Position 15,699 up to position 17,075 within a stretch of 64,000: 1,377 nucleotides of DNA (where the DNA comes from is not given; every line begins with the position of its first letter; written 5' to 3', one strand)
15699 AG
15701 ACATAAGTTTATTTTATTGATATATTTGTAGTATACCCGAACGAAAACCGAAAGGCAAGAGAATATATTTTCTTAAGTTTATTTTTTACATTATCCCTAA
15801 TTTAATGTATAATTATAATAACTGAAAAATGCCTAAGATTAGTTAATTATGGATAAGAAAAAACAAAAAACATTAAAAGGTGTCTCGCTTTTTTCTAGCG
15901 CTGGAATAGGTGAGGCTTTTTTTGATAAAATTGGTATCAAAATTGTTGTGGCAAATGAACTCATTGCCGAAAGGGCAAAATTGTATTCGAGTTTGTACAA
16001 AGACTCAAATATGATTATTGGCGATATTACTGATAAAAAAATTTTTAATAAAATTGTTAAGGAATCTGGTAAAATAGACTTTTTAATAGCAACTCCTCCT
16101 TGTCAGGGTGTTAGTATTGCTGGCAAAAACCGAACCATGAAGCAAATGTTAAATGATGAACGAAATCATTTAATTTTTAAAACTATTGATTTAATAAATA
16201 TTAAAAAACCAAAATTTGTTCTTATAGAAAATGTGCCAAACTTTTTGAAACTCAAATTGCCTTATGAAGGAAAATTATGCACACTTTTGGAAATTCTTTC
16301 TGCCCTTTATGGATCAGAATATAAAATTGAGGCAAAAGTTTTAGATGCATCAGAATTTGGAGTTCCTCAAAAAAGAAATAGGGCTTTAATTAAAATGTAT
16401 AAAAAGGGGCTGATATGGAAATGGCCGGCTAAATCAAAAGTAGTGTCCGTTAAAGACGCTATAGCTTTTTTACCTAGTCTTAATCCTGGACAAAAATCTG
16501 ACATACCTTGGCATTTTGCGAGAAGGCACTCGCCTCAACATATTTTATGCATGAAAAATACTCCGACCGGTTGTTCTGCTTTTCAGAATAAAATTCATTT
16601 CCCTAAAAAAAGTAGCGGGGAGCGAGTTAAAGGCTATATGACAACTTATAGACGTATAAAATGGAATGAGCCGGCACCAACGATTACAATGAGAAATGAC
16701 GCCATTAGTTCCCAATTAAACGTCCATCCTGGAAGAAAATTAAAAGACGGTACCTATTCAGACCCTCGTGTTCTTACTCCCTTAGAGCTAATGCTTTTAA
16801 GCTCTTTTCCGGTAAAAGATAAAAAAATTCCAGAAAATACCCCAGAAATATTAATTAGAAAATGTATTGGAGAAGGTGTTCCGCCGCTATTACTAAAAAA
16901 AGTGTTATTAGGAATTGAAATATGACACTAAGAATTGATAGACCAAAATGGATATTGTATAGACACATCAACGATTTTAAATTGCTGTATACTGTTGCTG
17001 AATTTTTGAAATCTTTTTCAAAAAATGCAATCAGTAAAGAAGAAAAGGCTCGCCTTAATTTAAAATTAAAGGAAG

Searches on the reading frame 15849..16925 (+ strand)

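Call 74: search_protein_families(library=pfam, proteins=[window:15849-16925:+], max_evalue=0.00001)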
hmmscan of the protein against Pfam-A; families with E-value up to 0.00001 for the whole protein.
window:15849-16925:+ (358 aa): 1 family
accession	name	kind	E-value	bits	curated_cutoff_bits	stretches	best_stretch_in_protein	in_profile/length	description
PF00145.23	DNA_methylase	-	4e-55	187.9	22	1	10-353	2-319/324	C-5 cytosine-specific DNA methylase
